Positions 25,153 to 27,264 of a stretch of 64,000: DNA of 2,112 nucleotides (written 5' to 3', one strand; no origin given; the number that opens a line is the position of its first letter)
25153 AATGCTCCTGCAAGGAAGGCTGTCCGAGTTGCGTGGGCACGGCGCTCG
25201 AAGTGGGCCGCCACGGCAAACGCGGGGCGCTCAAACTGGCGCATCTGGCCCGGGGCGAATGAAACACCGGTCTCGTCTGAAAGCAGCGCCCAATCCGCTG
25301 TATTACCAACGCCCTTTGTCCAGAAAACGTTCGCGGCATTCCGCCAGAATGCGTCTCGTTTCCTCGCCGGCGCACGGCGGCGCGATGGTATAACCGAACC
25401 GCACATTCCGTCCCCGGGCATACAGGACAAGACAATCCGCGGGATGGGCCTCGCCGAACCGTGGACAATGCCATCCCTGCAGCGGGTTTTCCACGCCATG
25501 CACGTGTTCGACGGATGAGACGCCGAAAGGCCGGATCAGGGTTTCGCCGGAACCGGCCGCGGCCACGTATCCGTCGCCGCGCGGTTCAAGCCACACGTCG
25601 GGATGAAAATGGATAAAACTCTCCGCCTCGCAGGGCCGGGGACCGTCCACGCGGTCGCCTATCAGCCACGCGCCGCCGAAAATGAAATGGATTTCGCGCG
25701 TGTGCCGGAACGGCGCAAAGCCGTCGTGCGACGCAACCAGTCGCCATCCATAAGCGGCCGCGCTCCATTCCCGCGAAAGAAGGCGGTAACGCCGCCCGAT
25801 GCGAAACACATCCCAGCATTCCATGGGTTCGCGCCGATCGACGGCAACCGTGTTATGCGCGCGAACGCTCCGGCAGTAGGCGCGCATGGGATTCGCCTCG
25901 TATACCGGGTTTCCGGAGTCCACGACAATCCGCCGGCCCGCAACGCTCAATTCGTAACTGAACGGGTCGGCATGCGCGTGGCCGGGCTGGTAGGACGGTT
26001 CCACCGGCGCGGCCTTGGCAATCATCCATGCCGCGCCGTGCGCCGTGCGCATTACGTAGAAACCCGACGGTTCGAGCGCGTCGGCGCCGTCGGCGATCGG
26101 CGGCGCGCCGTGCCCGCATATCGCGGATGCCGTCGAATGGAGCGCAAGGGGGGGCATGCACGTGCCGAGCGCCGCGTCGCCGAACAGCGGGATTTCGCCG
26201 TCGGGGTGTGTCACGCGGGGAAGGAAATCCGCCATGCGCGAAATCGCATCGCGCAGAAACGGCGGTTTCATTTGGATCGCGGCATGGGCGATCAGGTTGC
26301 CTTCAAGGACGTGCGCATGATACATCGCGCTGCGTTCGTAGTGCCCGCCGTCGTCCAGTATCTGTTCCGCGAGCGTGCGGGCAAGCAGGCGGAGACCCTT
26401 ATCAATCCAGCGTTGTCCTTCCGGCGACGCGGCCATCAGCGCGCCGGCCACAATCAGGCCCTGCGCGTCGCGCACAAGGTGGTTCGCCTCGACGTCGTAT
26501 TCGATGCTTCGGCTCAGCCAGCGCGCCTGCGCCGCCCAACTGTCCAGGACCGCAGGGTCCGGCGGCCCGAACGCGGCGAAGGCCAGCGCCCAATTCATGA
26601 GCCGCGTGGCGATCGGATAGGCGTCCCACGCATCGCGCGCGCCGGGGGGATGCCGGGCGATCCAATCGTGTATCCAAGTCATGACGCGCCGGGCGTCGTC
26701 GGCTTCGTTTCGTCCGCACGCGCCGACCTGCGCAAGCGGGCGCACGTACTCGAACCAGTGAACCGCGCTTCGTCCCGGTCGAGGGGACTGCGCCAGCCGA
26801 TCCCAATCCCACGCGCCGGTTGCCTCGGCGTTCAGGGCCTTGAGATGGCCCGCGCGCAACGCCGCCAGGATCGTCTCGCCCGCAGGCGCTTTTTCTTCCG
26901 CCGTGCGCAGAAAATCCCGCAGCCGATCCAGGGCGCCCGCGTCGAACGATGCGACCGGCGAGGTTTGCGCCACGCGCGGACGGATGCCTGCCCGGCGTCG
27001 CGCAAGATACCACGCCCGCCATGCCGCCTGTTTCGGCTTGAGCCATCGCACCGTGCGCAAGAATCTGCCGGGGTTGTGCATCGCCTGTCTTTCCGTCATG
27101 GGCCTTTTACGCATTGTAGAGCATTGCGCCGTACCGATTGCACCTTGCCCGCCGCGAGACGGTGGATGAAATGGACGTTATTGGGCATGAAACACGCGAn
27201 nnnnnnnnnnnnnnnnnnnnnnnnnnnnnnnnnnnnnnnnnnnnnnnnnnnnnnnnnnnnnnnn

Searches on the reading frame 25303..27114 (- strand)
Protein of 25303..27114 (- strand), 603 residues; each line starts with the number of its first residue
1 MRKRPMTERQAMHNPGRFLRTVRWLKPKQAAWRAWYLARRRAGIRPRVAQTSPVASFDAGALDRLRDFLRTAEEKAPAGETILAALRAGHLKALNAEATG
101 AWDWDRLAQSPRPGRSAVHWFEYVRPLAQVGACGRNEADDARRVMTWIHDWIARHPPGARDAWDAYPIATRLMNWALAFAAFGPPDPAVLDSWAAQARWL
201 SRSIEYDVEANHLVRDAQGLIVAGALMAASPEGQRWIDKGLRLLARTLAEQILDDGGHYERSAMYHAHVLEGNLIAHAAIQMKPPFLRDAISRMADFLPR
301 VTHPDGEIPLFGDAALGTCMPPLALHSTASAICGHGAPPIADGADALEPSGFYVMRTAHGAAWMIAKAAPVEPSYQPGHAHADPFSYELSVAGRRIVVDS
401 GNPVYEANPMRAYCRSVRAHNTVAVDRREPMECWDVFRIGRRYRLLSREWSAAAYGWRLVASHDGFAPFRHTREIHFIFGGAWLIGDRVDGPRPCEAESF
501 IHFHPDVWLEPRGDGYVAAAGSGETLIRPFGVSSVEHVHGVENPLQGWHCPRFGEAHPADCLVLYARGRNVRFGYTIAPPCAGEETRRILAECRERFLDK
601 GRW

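Call 3: search_protein_families(library=pfam, proteins=[window:25303-27114:-], max_evalue=1)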
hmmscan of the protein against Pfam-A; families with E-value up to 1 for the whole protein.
window:25303-27114:- (603 aa): 4 families
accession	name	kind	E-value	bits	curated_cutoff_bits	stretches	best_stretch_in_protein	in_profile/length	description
PF07940.18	Hepar_II_III_C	-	4.2e-37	128.4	24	1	346-568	8-227/237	Heparinase II/III-like, C-terminal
PF16889.11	Hepar_II_III_N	-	3.2e-17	63.3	22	1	118-316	101-315/340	Heparinase II/III N-terminus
PF09126.16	NaeI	-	0.12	12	25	1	72-110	7-45/288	Restriction endonuclease NaeI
PF24732.2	ParE_like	-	0.15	12.6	24.4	1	436-463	36-62/67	ParE-like toxin domain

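Call 4: search_protein_families(library=ncbifam, proteins=[window:25303-27114:-], max_evalue=1)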
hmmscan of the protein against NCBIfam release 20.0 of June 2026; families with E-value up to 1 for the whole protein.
window:25303-27114:- (603 aa): 2 families
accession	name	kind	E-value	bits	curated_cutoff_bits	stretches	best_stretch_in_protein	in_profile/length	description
NF045573.1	Hepsulflyase_CFB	equivalog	9.7e-21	73.7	700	1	118-428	130-469/651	heparin-sulfate lyase HepC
NF045572.1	Hepsulflyase_bctds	equivalog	2.1e-15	56.4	600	2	142-271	178-320/706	heparin-sulfate lyase HepC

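Call 15: find_homologous_proteins(query=window:25303-27114:-)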
Query window:25303-27114:- (603 aa): 309 proteins with E <= 0.001 among 8000 candidates; the best 120 are listed.
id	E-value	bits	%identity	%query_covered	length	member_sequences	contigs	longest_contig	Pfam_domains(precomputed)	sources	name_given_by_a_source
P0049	0.0e+0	1403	100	99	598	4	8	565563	PF16889.12,PF07940.19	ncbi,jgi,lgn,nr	ncbi:MAG TPA: alginate lyase family protein [Candidatus Hydrogenedentes bacterium]|nr:alginate lyase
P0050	0.0e+0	1199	86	98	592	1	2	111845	PF16889.12,PF07940.19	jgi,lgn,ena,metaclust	metaclust:\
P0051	0.0e+0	1195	86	99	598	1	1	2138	PF16889.12,PF07940.19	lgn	-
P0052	4.0e-292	988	74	98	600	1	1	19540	PF16889.12,PF07940.19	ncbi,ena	-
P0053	5.9e-282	955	72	97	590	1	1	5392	PF16889.12,PF07940.19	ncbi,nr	ncbi:MAG: alginate lyase family protein [Candidatus Hydrogenedentes bacterium]|nr:alginate lyase fam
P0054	6.8e-267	905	69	97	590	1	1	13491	PF16889.12,PF07940.19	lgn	-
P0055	5.4e-146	506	45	96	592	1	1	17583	PF16889.12,PF07940.19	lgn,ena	-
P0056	1.7e-145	504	46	94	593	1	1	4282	PF16889.12,PF07940.19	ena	-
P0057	7.4e-144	499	47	95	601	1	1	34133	PF16889.12,PF07940.19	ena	-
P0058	1.6e-139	484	45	93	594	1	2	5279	PF16889.12,PF07940.19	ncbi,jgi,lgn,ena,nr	ncbi:MAG TPA: hypothetical protein ENN80_00955 [Candidatus Hydrogenedentes bacterium]|nr:hypothetica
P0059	2.8e-139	484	47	85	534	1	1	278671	PF16889.12,PF07940.19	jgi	jgi:uncharacterized heparinase superfamily protein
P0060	5.2e-138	479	45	94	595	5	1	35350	PF16889.12,PF07940.19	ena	-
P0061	8.7e-138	479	43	98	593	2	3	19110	PF16889.12,PF07940.19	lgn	-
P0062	1.7e-136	474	46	93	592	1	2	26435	PF16889.12,PF07940.19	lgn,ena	-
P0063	1.6e-133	465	44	94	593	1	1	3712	PF16889.12,PF07940.19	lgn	-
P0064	1.8e-132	461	44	97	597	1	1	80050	PF16889.12,PF07940.19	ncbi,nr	ncbi:MAG: alginate lyase family protein [Candidatus Hydrogenedentes bacterium]|nr:alginate lyase fam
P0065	5.1e-132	460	43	93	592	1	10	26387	PF16889.12,PF07940.19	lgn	-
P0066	1.7e-131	458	45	93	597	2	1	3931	PF16889.12,PF07940.19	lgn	-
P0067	4.5e-130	453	41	98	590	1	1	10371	PF16889.12,PF07940.19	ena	-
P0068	1.1e-129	452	45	94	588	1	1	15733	PF16889.12,PF07940.19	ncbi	-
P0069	3.3e-128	447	42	93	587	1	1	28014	PF16889.12,PF07940.19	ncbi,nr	ncbi:MAG: hypothetical protein GY851_25970 [bacterium]|nr:hypothetical protein [bacterium]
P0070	3.9e-128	447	45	93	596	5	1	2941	PF16889.12,PF07940.19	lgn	-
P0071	2.3e-127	444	42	95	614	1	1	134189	PF16889.12,PF07940.19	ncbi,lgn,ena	-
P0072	2.7e-127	444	44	95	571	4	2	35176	PF16889.12,PF07940.19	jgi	jgi:uncharacterized heparinase superfamily protein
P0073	1.0e-126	442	46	87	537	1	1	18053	PF16889.12,PF07940.19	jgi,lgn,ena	-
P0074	3.3e-126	440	44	94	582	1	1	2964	PF16889.12,PF07940.19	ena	-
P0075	6.1e-124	433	44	97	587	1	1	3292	PF16889.12,PF07940.19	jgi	-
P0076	6.2e-124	433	44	93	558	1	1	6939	PF16889.12,PF07940.19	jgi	jgi:hypothetical protein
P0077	4.1e-122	427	40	97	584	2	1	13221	PF16889.12,PF07940.19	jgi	-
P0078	1.5e-119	418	40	95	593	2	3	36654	PF16889.12,PF07940.19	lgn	-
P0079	3.2e-119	417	40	97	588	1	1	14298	PF16889.12,PF07940.19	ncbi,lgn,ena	-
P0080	8.1e-119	416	41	93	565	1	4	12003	PF16889.12,PF07940.19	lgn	-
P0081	1.4e-117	412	41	93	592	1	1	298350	PF16889.12,PF07940.19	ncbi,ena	-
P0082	1.3e-114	402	41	94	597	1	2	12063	PF16889.12,PF07940.19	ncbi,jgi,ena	-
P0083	2.7e-114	401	40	97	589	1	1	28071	PF16889.12,PF07940.19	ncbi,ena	-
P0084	3.4e-114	401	39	97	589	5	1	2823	PF16889.12,PF07940.19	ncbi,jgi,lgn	jgi:hypothetical protein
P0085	3.4e-114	401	40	96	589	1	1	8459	PF16889.12,PF07940.19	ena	-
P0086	4.0e-114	400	40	93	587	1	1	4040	PF16889.12,PF07940.19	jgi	jgi:hypothetical protein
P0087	1.4e-113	399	41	93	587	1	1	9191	PF16889.12,PF07940.19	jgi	-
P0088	7.2e-113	396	40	94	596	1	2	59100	PF16889.12,PF07940.19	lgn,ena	-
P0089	3.8e-112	394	41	95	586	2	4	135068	PF16889.12,PF07940.19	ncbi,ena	-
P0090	1.1e-111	392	40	95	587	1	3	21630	PF16889.12,PF07940.19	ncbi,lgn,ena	-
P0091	1.2e-111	392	43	79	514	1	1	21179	PF16889.12,PF07940.19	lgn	-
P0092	2.9e-111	391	42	92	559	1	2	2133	PF16889.12,PF07940.19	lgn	-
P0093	9.0e-111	389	42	87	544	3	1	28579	PF16889.12,PF07940.19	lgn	-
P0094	9.1e-111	389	44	80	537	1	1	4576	PF16889.12,PF07940.19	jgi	jgi:uncharacterized heparinase superfamily protein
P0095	2.5e-107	378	40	94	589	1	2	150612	PF16889.12,PF07940.19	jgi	jgi:uncharacterized heparinase superfamily protein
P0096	1.6e-106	375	42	88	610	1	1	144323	PF16889.12,PF07940.19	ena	-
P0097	9.1e-106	373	40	91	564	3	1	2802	PF16889.12,PF07940.19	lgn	-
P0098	2.2e-104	368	39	94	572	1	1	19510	PF16889.12,PF07940.19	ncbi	-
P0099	3.9e-103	364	40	93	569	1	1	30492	PF16889.12,PF07940.19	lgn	-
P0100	2.3e-100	355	39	91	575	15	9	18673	PF16889.12,PF07940.19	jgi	jgi:uncharacterized heparinase superfamily protein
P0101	1.7e-97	346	39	93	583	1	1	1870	PF16889.12,PF07940.19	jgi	-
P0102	7.8e-97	343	38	92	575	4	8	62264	PF16889.12,PF07940.19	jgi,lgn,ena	-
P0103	2.4e-95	338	36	92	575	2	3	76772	PF16889.12,PF07940.19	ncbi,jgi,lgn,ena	-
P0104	3.5e-95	338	38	89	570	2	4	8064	PF16889.12,PF07940.19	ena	-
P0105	1.2e-94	336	40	92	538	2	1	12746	PF16889.12,PF07940.19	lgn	-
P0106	1.0e-93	333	41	85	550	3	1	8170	PF16889.12,PF07940.19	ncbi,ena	-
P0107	4.3e-91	324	37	85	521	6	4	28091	PF16889.12,PF07940.19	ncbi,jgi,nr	ncbi:MAG TPA: alginate lyase family protein [Candidatus Hydrogenedentes bacterium]|jgi:uncharacteriz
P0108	4.7e-91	324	38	97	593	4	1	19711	PF16889.12,PF07940.19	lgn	-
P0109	3.6e-89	318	38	97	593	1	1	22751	PF16889.12,PF07940.19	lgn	-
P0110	3.3e-88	315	37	96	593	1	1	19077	PF16889.12,PF07940.19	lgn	-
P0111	1.1e-87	313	36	89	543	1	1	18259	PF16889.12,PF07940.19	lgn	-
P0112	1.3e-86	310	37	97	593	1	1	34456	PF16889.12,PF07940.19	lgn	-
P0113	1.2e-85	306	37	97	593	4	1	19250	PF16889.12,PF07940.19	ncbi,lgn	-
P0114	1.2e-83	300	37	94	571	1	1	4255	PF16889.12,PF07940.19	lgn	-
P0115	2.1e-83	299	36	92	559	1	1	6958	PF16889.12,PF07940.19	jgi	jgi:uncharacterized heparinase superfamily protein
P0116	1.5e-82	296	39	84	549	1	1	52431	PF16889.12,PF07940.19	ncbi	-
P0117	1.0e-81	293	36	96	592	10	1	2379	PF16889.12,PF07940.19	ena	-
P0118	1.3e-78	283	35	92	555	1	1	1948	PF16889.12,PF07940.19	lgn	-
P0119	1.2e-77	280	38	78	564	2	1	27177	PF16889.12,PF07940.19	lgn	-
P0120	1.8e-77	279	33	93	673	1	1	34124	PF16889.12,PF07940.19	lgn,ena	-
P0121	1.8e-77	279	35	92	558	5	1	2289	PF16889.12,PF07940.19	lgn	-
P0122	6.1e-77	278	35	94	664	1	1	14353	PF16889.12,PF07940.19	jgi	jgi:uncharacterized heparinase superfamily protein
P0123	1.2e-76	277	35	94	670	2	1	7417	PF16889.12,PF07940.19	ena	-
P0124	1.4e-76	276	34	94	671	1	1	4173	PF16889.12,PF07940.19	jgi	jgi:uncharacterized heparinase superfamily protein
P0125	1.8e-74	269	38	72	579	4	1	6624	PF16889.12,PF07940.19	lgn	-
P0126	3.8e-74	268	34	94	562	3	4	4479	PF16889.12,PF07940.19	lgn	-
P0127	4.8e-73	265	33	92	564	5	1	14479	PF16889.12,PF07940.19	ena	-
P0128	5.1e-73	265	38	72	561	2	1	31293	PF16889.12,PF07940.19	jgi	jgi:uncharacterized heparinase superfamily protein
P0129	2.0e-72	263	36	75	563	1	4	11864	PF16889.12,PF07940.19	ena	-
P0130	3.1e-72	262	34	82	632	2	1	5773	PF16889.12,PF07940.19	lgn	-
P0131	4.6e-72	261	33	94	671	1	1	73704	PF16889.12,PF07940.19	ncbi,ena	-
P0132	4.7e-72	261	34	93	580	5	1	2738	PF16889.12,PF07940.19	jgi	-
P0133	8.3e-72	261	33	92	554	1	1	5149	PF16889.12,PF07940.19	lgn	-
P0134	1.2e-71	260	34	81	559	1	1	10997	PF16889.12,PF07940.19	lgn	-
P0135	1.9e-71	259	33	82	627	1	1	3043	PF16889.12,PF07940.19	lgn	-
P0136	2.6e-71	259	33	94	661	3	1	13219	PF16889.12,PF07940.19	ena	-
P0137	3.0e-71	259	37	79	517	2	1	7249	PF16889.12,PF07940.19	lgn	-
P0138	5.9e-71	258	33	94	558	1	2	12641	PF16889.12,PF07940.19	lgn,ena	-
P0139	9.0e-71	257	35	93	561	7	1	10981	PF16889.12,PF07940.19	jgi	-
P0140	4.6e-70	255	33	94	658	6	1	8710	PF16889.12,PF07940.19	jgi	-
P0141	6.5e-70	254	33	78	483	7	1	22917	PF16889.12,PF07940.19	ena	-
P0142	6.9e-70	254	37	74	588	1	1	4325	PF16889.12,PF07940.19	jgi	jgi:uncharacterized heparinase superfamily protein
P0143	7.8e-70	254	34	78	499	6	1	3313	PF16889.12,PF07940.19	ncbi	-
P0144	1.1e-69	254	33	86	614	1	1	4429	PF16889.12,PF07940.19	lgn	-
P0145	2.1e-69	253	30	91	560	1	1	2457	PF16889.12,PF07940.19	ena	-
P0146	2.2e-69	253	34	93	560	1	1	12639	PF16889.12,PF07940.19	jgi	jgi:uncharacterized heparinase superfamily protein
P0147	2.5e-69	252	35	81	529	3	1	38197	PF16889.12,PF07940.19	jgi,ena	-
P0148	4.0e-69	252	37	64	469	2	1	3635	PF16889.12,PF07940.19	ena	-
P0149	4.2e-69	252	35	93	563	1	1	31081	PF16889.12,PF07940.19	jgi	jgi:uncharacterized heparinase superfamily protein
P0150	7.1e-69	251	35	93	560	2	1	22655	PF16889.12,PF07940.19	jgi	jgi:uncharacterized heparinase superfamily protein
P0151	1.1e-68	250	40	67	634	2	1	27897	PF16889.12,PF07940.19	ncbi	-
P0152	1.2e-68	250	34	93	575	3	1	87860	PF16889.12,PF07940.19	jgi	jgi:uncharacterized heparinase superfamily protein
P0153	1.2e-68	250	36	77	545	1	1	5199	PF16889.12,PF07940.19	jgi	jgi:uncharacterized heparinase superfamily protein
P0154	2.7e-68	249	34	80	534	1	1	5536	PF16889.12,PF07940.19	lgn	-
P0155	3.1e-68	249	34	78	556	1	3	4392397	PF16889.12,PF07940.19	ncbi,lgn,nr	ncbi:MAG: HeparIIIIIN domain-containing protein [Nitrospira sp.]|nr:MAG: HeparIIIIIN domain-containi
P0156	3.3e-68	249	35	93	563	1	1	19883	PF16889.12,PF07940.19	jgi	jgi:uncharacterized heparinase superfamily protein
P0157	1.1e-67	247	34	93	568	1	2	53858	PF16889.12,PF07940.19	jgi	jgi:uncharacterized heparinase superfamily protein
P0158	1.1e-67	247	33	79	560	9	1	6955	PF16889.12,PF07940.19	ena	-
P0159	1.8e-67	246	36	94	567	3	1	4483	PF16889.12,PF07940.19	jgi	-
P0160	2.0e-67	246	36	91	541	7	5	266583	PF16889.12,PF07940.19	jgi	jgi:uncharacterized heparinase superfamily protein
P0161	2.6e-67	246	41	61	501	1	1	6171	PF16889.12,PF07940.19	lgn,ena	-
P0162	3.8e-67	245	39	70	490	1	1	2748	PF16889.12,PF07940.19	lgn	-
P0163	4.2e-67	245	32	94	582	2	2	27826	PF16889.12,PF07940.19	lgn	-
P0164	6.5e-67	244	36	81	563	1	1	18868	PF16889.12,PF07940.19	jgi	jgi:uncharacterized heparinase superfamily protein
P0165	9.0e-67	244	37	77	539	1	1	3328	PF16889.12,PF07940.19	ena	-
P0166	9.7e-67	244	34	93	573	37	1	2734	PF16889.12,PF07940.19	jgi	-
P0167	1.2e-66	244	36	79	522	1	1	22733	PF16889.12,PF07940.19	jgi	jgi:uncharacterized heparinase superfamily protein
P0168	1.8e-66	243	34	93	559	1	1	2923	PF16889.12,PF07940.19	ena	-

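Call 16: find_encoding_contigs(protein=P0050, flank=8000, max_places=3)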
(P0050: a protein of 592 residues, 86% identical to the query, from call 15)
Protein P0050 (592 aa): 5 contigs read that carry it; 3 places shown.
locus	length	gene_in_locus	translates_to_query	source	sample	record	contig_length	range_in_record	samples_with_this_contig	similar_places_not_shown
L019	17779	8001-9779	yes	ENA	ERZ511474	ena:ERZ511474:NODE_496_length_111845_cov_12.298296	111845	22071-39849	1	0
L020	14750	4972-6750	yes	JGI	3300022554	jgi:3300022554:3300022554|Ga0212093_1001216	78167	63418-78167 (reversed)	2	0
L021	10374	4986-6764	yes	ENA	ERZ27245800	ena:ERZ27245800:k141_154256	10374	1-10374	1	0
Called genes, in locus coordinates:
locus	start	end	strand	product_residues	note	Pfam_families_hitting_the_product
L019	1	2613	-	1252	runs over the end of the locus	PF02837:Glyco_hydro_2_N, PF22666:Glyco_hydro_2_N2 (weak), PF00703:Glyco_hydro_2, PF02836:Glyco_hydro_2_C, PF13385:Laminin_G_3, PF02836:Glyco_hydro_2_C, PF16353:LacZ_4, PF02929:Bgal_small_N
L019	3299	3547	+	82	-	-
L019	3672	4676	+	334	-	PF04055:Radical_SAM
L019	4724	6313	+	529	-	-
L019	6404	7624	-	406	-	PF01244:Peptidase_M19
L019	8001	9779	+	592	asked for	PF16889:Hepar_II_III_N, PF07940:Hepar_II_III_C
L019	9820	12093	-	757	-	PF00270:DEAD, PF04851:ResIII, PF00271:Helicase_C, PF22982:WHD_HRQ1, PF09369:MZB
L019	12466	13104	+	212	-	PF06439:3keto-disac_hyd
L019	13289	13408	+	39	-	-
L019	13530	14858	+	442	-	PF01595:CNNM, PF00571:CBS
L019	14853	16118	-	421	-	PF13428:TPR_14 (faint), PF13482:RNase_H_2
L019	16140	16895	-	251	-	PF00392:GntR, PF07729:FCD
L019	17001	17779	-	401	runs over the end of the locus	PF00270:DEAD, PF04851:ResIII (weak), PF00271:Helicase_C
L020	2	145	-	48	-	?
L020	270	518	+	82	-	-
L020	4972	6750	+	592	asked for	PF16889:Hepar_II_III_N, PF07940:Hepar_II_III_C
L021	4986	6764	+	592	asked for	PF16889:Hepar_II_III_N, PF07940:Hepar_II_III_C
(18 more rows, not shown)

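Call 17: find_encoding_contigs(protein=P0052, flank=8000, max_places=3)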
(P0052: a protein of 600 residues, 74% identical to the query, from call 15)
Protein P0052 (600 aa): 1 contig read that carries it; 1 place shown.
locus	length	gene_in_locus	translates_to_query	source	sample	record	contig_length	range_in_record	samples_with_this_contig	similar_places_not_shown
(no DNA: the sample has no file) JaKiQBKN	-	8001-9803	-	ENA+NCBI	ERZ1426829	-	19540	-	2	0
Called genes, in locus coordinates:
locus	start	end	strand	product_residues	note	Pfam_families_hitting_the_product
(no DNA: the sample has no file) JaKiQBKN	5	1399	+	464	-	PF07705:CARDB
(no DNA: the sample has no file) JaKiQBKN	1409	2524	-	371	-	PF13439:Glyco_transf_4, PF13477:Glyco_trans_4_2, PF13579:Glyco_trans_4_4, PF20706:GT4-conflict, PF00534:Glycos_transf_1, PF13692:Glyco_trans_1_4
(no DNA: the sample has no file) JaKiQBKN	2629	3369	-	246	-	PF02585:PIG-L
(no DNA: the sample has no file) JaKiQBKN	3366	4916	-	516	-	PF10079:Rossmann-like_BshC, PF24850:CC_BshC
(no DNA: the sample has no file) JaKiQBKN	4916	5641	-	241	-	PF13489:Methyltransf_23, PF13847:Methyltransf_31, PF08241:Methyltransf_11, PF08242:Methyltransf_12 (weak), PF13649:Methyltransf_25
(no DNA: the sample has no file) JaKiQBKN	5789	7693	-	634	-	PF10592:AIPR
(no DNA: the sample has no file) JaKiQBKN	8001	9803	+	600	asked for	PF16889:Hepar_II_III_N, PF07940:Hepar_II_III_C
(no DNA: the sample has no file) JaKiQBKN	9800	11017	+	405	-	PF13439:Glyco_transf_4, PF13579:Glyco_trans_4_4, PF00534:Glycos_transf_1, PF13692:Glyco_trans_1_4, PF13524:Glyco_trans_1_2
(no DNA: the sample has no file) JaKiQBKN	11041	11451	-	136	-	PF20797:HepT-like_2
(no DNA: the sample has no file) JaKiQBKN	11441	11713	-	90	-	PF18765:Polbeta (weak)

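Call 55: find_encoding_contigs(protein=P0064, flank=6000, max_places=2)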
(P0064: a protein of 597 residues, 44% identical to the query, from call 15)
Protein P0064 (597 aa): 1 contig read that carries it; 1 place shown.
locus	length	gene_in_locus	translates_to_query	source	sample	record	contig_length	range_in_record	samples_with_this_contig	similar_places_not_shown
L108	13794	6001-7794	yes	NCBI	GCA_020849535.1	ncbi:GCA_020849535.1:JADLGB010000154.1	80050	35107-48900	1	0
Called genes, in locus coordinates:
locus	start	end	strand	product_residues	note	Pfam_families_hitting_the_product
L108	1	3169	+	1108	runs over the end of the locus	PF11741:AMIN, PF07660:STN (faint), PF03958:Secretin_N, PF00263:Secretin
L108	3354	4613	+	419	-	PF03704:BTAD (faint), PF13424:TPR_12 (faint), PF23241:HAT_PRP39_C (weak), PF25474:TPR_TmcB (faint), PF07719:TPR_2 (faint), PF13432:TPR_16, PF14559:TPR_19, PF23914:TPR_CcmH_CycH (weak), +3 more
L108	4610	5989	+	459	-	PF13727:CoA_binding_3, PF02397:Bac_transf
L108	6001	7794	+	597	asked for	PF16889:Hepar_II_III_N, PF07940:Hepar_II_III_C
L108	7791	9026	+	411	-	PF13439:Glyco_transf_4, PF13579:Glyco_trans_4_4, PF00534:Glycos_transf_1, PF13692:Glyco_trans_1_4, PF13524:Glyco_trans_1_2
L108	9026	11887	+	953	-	PF04932:Wzy_C, PF13428:TPR_14 (faint)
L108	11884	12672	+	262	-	PF07719:TPR_2 (faint)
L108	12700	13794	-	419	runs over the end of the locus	PF03721:UDPG_MGDP_dh_N, PF00984:UDPG_MGDP_dh, PF03720:UDPG_MGDP_dh_C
